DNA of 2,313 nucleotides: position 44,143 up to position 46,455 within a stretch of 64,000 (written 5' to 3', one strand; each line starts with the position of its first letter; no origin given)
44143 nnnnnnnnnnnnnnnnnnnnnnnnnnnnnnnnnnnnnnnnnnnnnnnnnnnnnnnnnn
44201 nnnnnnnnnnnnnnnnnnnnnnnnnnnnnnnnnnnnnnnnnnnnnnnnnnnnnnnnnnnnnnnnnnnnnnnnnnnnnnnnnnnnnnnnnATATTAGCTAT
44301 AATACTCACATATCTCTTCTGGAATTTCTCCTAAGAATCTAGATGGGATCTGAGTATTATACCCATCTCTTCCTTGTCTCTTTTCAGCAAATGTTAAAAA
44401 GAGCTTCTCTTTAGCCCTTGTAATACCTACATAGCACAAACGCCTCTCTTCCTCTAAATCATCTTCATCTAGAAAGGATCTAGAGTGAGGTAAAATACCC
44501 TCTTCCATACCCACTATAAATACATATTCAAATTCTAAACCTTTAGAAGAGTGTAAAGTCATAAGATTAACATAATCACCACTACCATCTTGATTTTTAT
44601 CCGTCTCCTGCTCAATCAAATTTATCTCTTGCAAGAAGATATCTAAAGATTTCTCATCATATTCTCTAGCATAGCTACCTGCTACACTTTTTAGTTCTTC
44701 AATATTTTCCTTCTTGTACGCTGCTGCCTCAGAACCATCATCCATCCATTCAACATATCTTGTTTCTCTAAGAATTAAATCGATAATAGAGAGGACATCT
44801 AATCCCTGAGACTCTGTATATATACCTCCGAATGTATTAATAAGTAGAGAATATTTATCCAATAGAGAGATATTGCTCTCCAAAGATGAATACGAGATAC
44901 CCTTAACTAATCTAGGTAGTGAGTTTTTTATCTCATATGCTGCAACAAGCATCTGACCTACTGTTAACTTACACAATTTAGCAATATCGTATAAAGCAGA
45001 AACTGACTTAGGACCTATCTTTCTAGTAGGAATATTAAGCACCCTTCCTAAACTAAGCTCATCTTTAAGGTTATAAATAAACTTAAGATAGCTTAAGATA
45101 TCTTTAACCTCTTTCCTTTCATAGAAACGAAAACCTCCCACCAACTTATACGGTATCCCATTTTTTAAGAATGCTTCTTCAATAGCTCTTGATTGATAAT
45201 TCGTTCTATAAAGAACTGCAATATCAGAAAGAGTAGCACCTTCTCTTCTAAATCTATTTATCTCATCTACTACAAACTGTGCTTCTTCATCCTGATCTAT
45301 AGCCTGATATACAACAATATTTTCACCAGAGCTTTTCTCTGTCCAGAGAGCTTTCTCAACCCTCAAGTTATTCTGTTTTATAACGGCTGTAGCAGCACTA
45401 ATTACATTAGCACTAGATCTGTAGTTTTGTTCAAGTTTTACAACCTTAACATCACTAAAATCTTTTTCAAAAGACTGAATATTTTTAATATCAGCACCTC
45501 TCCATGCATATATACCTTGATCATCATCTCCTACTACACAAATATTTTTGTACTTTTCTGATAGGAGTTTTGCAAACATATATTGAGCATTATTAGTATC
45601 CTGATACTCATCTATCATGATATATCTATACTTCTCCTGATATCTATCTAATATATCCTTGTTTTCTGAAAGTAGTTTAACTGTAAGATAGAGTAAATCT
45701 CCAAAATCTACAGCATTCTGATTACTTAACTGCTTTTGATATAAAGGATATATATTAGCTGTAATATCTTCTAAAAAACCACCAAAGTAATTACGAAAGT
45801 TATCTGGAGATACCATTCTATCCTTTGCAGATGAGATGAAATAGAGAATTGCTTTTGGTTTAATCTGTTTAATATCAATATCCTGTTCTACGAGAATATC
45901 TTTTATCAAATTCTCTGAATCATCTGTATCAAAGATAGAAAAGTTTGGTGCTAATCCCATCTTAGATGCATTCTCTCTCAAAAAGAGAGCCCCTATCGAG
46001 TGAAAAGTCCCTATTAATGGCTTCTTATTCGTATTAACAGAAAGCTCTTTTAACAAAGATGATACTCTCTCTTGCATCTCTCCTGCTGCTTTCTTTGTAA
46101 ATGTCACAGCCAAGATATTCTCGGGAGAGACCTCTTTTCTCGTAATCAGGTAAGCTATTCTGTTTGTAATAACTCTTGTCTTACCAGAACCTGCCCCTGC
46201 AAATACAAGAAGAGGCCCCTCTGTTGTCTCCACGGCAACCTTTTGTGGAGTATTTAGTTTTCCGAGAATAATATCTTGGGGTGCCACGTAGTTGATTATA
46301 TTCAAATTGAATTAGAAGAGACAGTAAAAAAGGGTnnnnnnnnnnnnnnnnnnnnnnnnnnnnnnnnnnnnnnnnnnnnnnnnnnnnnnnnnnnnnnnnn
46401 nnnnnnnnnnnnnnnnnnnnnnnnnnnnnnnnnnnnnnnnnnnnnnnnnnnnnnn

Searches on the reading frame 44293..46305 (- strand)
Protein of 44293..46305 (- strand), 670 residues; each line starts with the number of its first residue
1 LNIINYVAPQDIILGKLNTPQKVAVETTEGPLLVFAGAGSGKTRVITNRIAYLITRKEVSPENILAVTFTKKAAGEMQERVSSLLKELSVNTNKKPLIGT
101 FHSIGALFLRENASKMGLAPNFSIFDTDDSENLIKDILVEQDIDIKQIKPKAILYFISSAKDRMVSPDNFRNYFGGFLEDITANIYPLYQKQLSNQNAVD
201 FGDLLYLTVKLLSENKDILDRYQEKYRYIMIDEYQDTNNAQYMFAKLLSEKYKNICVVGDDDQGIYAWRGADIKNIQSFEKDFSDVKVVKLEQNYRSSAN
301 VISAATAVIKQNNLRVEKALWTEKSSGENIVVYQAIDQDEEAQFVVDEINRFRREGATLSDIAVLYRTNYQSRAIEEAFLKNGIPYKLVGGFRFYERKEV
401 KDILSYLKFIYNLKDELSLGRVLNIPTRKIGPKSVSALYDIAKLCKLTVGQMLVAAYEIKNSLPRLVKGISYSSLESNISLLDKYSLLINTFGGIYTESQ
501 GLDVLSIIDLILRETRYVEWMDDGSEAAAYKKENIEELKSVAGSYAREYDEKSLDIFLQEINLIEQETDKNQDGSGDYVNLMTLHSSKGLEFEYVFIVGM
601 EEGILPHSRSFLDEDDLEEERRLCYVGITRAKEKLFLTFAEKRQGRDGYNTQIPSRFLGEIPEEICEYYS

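Call 4: search_protein_families(library=pfam, proteins=[window:44293-46305:-], max_evalue=0.01)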
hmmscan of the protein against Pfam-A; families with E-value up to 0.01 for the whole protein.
window:44293-46305:- (670 aa): 8 families
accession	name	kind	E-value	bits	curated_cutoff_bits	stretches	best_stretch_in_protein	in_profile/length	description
PF00580.27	UvrD-helicase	-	2.1e-92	310.1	23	1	17-283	1-270/271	UvrD/REP helicase N-terminal domain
PF13361.12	UvrD_C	-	3.8e-77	260.5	25.6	1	289-641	1-349/350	UvrD-like helicase C-terminal domain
PF13245.12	AAA_19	-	3.9e-22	79.3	25.1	1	21-267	1-132/134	AAA domain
PF13538.12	UvrD_C_2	-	2.1e-10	40.8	27.4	1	581-637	4-51/52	UvrD-like helicase C-terminal domain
PF01443.25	Viral_helicase1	-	3.1e-09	37.4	21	0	554-636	157-225/228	Viral superfamily 1 RNA helicase core domain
PF13604.12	AAA_30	-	7.2e-06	26.3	27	0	17-81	2-66/191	AAA domain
PF13087.12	AAA_12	-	5.7e-05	23.2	27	0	559-637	120-190/195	AAA domain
PF13173.12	AAA_14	-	0.0087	16.5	27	0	188-256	22-94/129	AAA domain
